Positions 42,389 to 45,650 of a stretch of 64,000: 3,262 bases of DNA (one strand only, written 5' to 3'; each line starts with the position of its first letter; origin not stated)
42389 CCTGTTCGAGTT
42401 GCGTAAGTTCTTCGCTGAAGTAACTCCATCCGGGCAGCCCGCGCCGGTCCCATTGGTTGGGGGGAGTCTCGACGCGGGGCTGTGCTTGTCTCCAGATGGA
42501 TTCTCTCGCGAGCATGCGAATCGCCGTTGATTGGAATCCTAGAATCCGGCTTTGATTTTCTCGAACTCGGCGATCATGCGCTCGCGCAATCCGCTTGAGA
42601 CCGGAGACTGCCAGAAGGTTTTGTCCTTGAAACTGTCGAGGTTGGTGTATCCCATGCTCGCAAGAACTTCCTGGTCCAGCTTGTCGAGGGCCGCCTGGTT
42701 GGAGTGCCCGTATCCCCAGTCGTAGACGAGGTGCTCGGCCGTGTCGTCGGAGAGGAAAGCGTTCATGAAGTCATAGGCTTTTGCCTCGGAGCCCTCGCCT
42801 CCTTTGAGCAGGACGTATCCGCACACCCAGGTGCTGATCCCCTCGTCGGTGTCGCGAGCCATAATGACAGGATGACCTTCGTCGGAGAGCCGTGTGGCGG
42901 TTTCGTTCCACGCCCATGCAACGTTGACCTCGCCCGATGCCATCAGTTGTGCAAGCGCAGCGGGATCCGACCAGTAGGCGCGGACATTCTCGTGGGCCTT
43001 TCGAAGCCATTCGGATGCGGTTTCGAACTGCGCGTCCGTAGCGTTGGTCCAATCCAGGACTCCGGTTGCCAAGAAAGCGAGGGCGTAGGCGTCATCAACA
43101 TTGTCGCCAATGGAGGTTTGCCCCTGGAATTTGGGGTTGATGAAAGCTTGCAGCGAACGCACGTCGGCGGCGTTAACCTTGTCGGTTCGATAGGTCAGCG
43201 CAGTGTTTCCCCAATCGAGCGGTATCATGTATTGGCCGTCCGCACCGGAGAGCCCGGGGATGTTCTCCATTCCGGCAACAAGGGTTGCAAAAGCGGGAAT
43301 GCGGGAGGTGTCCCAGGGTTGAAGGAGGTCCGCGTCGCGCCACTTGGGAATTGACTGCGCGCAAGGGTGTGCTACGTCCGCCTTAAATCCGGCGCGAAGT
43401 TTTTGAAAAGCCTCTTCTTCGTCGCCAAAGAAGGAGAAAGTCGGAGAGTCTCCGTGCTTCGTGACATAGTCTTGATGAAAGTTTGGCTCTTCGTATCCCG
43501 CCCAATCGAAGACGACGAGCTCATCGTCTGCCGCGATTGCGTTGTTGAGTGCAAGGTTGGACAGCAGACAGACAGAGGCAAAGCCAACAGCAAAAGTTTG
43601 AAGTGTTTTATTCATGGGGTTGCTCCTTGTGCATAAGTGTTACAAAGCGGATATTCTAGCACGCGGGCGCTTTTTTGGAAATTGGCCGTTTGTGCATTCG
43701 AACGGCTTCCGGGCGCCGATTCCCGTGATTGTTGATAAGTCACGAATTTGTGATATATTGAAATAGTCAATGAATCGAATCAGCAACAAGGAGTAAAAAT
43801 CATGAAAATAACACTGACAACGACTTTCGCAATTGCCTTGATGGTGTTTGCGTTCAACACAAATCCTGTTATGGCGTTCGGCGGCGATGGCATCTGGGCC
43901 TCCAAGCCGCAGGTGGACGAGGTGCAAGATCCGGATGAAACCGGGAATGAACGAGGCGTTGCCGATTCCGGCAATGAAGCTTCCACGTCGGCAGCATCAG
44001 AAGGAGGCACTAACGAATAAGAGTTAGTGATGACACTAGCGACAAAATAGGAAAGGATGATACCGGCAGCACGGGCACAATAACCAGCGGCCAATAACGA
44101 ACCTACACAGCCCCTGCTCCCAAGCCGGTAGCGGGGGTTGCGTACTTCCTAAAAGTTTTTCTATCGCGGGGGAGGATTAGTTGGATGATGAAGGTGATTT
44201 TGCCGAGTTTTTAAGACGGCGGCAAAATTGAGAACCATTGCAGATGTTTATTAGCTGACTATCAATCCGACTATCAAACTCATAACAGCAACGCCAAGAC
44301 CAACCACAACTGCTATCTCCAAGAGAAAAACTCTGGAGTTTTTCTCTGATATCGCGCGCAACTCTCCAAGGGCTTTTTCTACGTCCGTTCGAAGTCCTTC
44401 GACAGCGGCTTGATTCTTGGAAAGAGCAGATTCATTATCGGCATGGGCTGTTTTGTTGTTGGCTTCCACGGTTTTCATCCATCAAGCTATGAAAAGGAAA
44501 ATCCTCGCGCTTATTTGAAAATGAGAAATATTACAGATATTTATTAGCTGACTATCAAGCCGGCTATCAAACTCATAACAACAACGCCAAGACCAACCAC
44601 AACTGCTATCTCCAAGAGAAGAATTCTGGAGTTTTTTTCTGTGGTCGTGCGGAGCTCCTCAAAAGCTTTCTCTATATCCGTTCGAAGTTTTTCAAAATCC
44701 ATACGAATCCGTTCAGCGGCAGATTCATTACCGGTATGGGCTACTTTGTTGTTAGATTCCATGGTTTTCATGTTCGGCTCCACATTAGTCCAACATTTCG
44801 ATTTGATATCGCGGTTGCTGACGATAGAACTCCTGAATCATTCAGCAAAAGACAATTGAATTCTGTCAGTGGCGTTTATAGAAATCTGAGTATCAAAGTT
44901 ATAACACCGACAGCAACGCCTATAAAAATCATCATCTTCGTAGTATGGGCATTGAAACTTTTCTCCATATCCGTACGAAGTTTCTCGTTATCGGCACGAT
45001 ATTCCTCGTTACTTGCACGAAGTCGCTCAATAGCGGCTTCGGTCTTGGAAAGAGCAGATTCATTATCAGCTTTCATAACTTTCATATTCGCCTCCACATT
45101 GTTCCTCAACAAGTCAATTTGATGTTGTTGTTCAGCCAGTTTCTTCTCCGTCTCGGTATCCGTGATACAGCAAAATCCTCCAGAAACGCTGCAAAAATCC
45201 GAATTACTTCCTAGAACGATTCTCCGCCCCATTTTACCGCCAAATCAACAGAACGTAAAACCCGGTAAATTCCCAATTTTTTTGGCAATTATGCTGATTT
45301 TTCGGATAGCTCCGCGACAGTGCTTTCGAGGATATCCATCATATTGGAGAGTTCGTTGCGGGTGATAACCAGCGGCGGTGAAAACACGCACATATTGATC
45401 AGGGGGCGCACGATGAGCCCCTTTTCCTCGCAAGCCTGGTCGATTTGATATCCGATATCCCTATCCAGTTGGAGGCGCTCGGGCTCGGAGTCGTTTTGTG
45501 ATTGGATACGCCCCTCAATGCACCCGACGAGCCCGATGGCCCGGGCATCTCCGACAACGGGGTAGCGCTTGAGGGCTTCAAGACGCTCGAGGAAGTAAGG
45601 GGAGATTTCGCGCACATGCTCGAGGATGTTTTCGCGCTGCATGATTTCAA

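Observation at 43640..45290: Low-GC patch with three tandemly duplicated tail-anchored coiled-coil mini-proteins plus a secreted acidic peptide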

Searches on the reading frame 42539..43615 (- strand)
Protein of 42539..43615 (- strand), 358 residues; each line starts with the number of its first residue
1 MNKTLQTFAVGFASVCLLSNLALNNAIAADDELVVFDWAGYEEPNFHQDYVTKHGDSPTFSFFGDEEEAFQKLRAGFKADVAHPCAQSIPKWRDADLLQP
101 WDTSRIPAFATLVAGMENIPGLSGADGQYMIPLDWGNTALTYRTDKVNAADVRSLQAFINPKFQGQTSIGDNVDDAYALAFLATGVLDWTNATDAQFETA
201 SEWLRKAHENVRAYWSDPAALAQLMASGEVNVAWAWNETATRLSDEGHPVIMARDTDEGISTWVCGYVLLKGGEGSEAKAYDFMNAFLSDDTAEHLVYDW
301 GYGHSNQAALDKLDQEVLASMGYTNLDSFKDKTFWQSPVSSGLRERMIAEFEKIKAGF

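Call 48: find_related_loci(query=window:42539-43615:-, collection=metagenome_contigs, flank=5000)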
Query window:42539-43615:- (358 aa) in metagenome_contigs; peptide patterns used: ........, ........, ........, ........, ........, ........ (x = any residue, [..] = any of these).
340 stretches matched a pattern; 279 encode a relative of the query (tblastn E <= 1e-3); the best 80 are kept; 80 distinct loci.
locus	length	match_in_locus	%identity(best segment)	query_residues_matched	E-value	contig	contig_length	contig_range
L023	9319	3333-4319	66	30-358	2e-152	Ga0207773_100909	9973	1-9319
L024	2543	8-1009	66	25-358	4e-161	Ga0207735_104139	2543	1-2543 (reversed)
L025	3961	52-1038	65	30-358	1e-156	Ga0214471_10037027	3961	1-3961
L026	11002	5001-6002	65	25-358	1e-151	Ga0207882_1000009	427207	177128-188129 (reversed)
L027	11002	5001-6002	64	25-358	3e-150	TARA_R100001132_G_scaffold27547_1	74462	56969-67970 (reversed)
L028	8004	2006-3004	66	26-358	1e-149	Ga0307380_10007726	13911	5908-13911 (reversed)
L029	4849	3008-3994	65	30-358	1e-151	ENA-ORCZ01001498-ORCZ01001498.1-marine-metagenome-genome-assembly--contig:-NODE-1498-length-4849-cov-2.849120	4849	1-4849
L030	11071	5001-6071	61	11-358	5e-149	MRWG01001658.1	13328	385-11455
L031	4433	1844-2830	65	30-358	3e-151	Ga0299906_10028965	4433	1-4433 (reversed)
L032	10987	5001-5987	64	30-358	1e-147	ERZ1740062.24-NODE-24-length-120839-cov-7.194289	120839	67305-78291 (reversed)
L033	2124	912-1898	66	30-358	2e-156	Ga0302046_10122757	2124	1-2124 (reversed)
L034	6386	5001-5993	63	28-358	1e-145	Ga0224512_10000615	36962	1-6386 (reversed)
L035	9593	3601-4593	63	28-358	2e-145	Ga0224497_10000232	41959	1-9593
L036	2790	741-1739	61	26-358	4e-151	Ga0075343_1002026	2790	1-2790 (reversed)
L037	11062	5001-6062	56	1-358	2e-142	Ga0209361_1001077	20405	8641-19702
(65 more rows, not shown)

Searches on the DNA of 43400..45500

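Call 51: search_rna_families(source=window, start=43400, end=45500, threshold=evalue, max_evalue=1)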
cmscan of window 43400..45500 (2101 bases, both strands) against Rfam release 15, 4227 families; matches with E-value up to 1: 1.
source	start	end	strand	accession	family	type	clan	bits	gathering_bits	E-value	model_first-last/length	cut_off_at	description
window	44181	44233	+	RF01139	sR2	Gene; snRNA; snoRNA; CD-box;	-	20.6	42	0.095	1-57/57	no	Small nucleolar RNA sR2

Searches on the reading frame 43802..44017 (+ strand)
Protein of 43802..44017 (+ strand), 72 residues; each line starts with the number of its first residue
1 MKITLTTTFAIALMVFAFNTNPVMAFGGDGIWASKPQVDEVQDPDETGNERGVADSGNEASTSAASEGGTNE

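Call 4: search_protein_families(library=pfam, proteins=[window:43802-44017:+], max_evalue=10)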
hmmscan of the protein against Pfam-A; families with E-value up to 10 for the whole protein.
seq(72 aa): 0 families

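Call 5: search_protein_families(library=phrogs, proteins=[window:43802-44017:+], max_evalue=10)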
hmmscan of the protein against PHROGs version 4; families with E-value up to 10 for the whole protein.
seq(72 aa): 0 families

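Call 6: search_protein_families(library=ncbifam, proteins=[window:43802-44017:+], max_evalue=10)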
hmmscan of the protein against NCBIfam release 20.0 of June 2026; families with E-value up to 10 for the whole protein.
seq(72 aa): 0 families

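Call 49: list_cluster_members(proteins=[window:43802-44017:+, window:44254-44478:-, window:44879-45085:-, window:44879-45232:-])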
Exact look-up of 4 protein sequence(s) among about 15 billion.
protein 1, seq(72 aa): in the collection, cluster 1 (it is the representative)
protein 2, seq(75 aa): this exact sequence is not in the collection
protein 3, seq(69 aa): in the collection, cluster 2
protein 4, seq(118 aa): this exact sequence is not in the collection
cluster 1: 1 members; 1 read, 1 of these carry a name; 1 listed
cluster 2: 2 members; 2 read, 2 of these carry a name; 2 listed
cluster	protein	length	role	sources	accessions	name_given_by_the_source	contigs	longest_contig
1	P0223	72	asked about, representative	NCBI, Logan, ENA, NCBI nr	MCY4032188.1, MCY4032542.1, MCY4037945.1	MAG: hypothetical protein OXF05_08725 [Hyphomicrobiales bacterium] | hypothetical protein [Hyphomicrobiales bacterium]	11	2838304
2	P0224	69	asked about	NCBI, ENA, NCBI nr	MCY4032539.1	MAG: hypothetical protein OXF19_00755 [Hyphomicrobiales bacterium] | hypothetical protein [Hyphomicrobiales bacterium]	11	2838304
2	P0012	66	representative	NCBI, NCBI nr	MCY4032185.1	MAG: hypothetical protein OXF05_08710 [Hyphomicrobiales bacterium] | hypothetical protein [Hyphomicrobiales bacterium]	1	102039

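Call 65: search_protein_families(library=padloc, proteins=[P0223], max_evalue=1)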
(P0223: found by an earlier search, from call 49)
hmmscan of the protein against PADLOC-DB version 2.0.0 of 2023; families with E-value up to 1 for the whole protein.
P0223 (72 aa): 0 families

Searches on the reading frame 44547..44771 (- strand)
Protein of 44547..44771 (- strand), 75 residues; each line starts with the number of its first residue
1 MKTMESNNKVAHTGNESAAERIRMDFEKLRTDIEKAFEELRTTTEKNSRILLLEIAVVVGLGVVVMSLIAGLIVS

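Call 4: search_protein_families(library=pfam, proteins=[window:44547-44771:-], max_evalue=10)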
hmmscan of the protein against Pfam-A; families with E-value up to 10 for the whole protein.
seq(75 aa): 4 families
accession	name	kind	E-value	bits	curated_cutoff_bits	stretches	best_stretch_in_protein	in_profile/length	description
PF07369.16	DUF1488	-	0.03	14.7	22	1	12-47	39-75/82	Protein of unknown function (DUF1488)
PF20990.2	DUF2207_C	-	0.035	14.2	33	1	15-70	100-154/247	Predicted membrane protein (DUF2207) C-terminal domain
PF06589.16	CRA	-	0.037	14.5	26.6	1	4-74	43-113/123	Circumsporozoite-related antigen (CRA)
PF04899.17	MbeD_MobD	-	0.096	13.3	21.6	1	17-50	10-43/70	MbeD/MobD like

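Call 5: search_protein_families(library=phrogs, proteins=[window:44547-44771:-], max_evalue=10)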
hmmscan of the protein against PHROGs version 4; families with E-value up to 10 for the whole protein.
seq(75 aa): 3 families
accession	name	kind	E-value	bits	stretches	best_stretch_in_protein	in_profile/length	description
phrog_2238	-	unknown function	0.096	14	1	30-65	31-66/72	-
phrog_9071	-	unknown function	0.41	11.4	1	20-34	5-19/46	-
phrog_9829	-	unknown function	2.1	9.8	1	15-51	35-70/95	-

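Call 6: search_protein_families(library=ncbifam, proteins=[window:44547-44771:-], max_evalue=10)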
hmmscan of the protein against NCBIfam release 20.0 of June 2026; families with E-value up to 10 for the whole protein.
seq(75 aa): 3 families
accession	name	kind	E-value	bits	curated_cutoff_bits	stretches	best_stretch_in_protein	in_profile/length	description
NF047664.1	LIMLP_16025_fam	subfamily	0.043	13.8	140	1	20-67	21-68/80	LIMLP_16025 family protein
NF049871.2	cytotoxin_MakA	exception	0.11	11.4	320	1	9-69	143-207/354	alpha-pore-forming cytotoxin MakA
NF047773.1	phas_rel_Lepto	domain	0.33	10.8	35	1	25-41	21-37/68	phasin-related domain-containing protein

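Call 7: find_homologous_proteins(query=window:44547-44771:-, max_evalue=1)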
Query seq(75 aa) (75 aa): 10 proteins with E <= 1 among 10 candidates.
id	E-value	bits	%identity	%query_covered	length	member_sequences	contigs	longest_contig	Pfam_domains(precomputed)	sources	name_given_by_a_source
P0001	8.2e-38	144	100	100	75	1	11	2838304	-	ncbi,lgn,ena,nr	ncbi:MAG: hypothetical protein OXF05_08715 [Hyphomicrobiales bacterium]|nr:hypothetical protein [Hyp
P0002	2.4e-37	142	99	100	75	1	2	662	-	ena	-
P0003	6.8e-20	88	69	96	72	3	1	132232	-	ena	-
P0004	2.5e-18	83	64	100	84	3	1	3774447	-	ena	-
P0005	5.6e-18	82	64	100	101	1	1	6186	-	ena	-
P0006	1.4e-17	80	64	99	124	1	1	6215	-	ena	-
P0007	4.7e-12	63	57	96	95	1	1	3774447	-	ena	-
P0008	7.1e-12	62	58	96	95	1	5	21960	-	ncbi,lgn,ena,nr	ncbi:MAG: hypothetical protein OXF29_00655 [Hyphomicrobiales bacterium]|nr:hypothetical protein [Hyp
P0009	3.6e-9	54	53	100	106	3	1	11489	-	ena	-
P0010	9.7e-7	46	52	100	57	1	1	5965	-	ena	-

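Call 12: find_encoding_contigs(protein=P0004, flank=6000, max_places=4)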
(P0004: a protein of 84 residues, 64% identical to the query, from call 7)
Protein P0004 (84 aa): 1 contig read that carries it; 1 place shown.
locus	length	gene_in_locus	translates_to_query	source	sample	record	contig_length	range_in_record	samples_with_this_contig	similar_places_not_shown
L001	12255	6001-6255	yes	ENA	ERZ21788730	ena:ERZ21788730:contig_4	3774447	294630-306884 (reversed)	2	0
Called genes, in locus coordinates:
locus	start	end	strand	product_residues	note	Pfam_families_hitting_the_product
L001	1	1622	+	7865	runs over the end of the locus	PF11924:IAT_beta, PF03160:Calx-beta (faint), PF10989:DUF2808 (faint), PF20579:LapA (weak)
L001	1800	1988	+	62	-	-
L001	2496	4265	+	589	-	PF03235:GmrSD_N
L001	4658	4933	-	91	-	-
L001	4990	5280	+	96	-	-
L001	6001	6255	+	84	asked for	-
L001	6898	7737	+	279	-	PF10544:T5orf172, PF13455:MUG113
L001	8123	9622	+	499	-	PF00171:Aldedh, PF05893:LuxC (weak)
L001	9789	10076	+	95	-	-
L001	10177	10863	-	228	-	-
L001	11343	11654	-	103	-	-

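Call 13: find_encoding_contigs(protein=P0001, flank=6000, max_places=6)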
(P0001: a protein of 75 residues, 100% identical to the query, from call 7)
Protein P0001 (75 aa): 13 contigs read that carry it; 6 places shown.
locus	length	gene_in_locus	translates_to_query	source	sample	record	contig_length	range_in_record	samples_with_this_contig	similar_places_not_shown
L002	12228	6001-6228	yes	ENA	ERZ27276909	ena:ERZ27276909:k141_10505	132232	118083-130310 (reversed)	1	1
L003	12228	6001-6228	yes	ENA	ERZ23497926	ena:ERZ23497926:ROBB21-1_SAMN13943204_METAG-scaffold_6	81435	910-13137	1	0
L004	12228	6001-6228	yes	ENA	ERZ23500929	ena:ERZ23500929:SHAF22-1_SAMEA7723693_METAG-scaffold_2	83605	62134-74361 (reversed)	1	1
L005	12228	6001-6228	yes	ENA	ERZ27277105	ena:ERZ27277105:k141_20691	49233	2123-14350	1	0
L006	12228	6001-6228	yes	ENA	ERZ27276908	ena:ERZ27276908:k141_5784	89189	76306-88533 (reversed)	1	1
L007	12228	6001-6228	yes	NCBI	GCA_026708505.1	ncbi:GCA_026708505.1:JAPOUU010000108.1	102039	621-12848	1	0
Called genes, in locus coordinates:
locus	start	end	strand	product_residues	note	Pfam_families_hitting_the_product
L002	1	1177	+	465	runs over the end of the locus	PF00275:EPSP_synthase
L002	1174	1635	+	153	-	PF11164:DUF2948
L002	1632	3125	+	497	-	PF00815:Histidinol_dh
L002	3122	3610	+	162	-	PF06793:UPF0262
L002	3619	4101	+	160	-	PF01451:LMWPc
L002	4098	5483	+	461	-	PF00202:Aminotran_3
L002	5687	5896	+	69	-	-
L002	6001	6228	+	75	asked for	-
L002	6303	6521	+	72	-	-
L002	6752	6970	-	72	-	-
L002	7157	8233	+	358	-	PF01547:SBP_bac_1, PF13416:SBP_bac_8, PF13531:SBP_bac_11 (weak), PF13343:SBP_bac_6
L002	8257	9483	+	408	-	PF00355:Rieske, PF00848:Ring_hydroxyl_A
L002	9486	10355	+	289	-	PF00528:BPD_transp_1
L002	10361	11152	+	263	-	PF00528:BPD_transp_1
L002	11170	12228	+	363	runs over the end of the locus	PF00005:ABC_tran, PF02463:SMC_N (faint), PF13304:AAA_21 (faint), PF08402:TOBE_2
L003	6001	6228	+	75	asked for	-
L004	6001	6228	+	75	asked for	-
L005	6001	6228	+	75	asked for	-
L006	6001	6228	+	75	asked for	-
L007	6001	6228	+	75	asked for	-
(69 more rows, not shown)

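Call 15: find_encoding_contigs(protein=P0008, flank=8000, max_places=5)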
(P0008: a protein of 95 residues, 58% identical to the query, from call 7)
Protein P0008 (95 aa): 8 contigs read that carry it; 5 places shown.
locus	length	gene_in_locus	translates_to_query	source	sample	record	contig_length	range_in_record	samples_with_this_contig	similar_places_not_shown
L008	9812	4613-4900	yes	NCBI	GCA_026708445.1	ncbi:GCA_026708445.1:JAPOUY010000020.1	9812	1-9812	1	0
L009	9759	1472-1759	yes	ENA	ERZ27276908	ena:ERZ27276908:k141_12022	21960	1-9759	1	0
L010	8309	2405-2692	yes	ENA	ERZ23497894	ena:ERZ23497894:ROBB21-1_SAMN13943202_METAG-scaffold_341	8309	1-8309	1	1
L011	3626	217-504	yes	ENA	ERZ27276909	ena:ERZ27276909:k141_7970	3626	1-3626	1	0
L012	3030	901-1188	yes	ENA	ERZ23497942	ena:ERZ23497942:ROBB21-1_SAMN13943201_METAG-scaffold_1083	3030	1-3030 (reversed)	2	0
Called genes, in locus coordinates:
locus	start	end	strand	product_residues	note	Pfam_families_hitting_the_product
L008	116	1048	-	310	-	PF00528:BPD_transp_1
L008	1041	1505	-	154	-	PF08402:TOBE_2 (weak)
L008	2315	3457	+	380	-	PF01547:SBP_bac_1 (faint), PF13416:SBP_bac_8, PF13343:SBP_bac_6 (weak)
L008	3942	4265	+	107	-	PF13744:HTH_37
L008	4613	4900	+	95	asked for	-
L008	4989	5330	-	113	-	PF11924:IAT_beta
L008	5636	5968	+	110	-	PF13560:HTH_31, PF01381:HTH_3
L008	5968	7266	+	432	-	PF13657:Couple_hipA, PF07804:HipA_C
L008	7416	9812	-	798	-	PF22548:AEP-TOTE, PF04851:ResIII, PF00270:DEAD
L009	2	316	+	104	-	?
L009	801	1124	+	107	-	PF13744:HTH_37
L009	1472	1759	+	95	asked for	-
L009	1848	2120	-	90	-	-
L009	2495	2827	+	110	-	PF13560:HTH_31, PF01381:HTH_3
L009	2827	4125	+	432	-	PF13657:Couple_hipA, PF07804:HipA_C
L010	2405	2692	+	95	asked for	-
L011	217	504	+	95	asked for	-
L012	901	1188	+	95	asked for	-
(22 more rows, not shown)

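Call 24: search_protein_families(library=pfam, proteins=[P0008, P0005, P0007], max_evalue=0.05)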
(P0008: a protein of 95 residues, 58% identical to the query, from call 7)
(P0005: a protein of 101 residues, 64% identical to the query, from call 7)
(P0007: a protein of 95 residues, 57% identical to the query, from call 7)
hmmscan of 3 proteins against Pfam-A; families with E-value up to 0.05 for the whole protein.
P0008 (95 aa): 1 family
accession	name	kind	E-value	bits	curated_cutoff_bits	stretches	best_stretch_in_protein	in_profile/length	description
PF07798.16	CCDC90-like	-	0.0014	18.9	33.5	1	14-85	97-168/175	Coiled-coil domain-containing protein 90-like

P0005 (101 aa): 5 families
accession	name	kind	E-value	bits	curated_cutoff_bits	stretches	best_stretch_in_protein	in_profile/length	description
PF07798.16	CCDC90-like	-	0.0016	18.8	33.5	1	4-92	76-168/175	Coiled-coil domain-containing protein 90-like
PF08775.15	ParB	-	0.039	14.7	25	1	4-71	17-88/126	ParB family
PF07564.17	DUF1542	-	0.041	14.4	24.3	1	17-62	7-52/77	Domain of Unknown Function (DUF1542)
PF16331.10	TolA_bind_tri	-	0.041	14.4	30.1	0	25-73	7-55/76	TolA binding protein trimerisation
PF19113.5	DUF5799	-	0.049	14.4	26.2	0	9-88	29-106/148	Family of unknown function (DUF5799)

P0007 (95 aa): 1 family
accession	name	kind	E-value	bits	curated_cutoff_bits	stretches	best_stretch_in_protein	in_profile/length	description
PF07798.16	CCDC90-like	-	0.0012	19.1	33.5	1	14-85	97-168/175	Coiled-coil domain-containing protein 90-like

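Call 65: search_protein_families(library=padloc, proteins=[window:44547-44771:-, P0008, P0005], max_evalue=1)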
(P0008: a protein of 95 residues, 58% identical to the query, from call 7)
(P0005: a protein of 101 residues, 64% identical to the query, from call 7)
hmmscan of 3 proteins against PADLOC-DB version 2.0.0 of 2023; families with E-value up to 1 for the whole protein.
seq(75 aa): 2 families
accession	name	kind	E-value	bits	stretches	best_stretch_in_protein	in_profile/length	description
PDLC01043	CorA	-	0.019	11.7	1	21-72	354-404/457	CorA-like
PDLC01174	CorA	-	0.026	11.4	1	19-73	356-409/446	CorA-like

P0008 (95 aa): 3 families
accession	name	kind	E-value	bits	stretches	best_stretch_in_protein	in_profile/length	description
PDLC00647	ZorA3|ZorA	-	0.00023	17.7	1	12-75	319-382/780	MotA/ExbB/TolQ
PDLC00650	ZorA3|ZorA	-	0.0018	14.9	1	16-74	373-431/1063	MotA/ExbB/TolQ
PDLC00648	ZorA3|ZorA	-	0.0025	14.6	1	11-74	312-375/692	MotA/ExbB/TolQ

P0005 (101 aa): 5 families
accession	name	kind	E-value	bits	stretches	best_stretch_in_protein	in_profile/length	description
PDLC03190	Specificity_I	-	0.011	12.8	1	8-53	148-192/389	Type I specificity subunit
PDLC04890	PDC-S06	-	0.027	11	1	3-77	94-168/732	-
PDLC02522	PglX|PglXI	-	0.079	8.6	1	1-52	1-50/1218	PglX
PDLC04892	PDC-S06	-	0.13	8.5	1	3-75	258-330/843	-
PDLC03863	LmuB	-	0.35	7.5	1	4-72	199-270/610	-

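Call 83: search_protein_families(library=phrogs, proteins=[L001:10177-10863:-], max_evalue=0.001)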
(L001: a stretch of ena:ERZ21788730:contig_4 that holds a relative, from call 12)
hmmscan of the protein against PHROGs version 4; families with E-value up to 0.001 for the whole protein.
L001:10177-10863:- (228 aa): 0 families
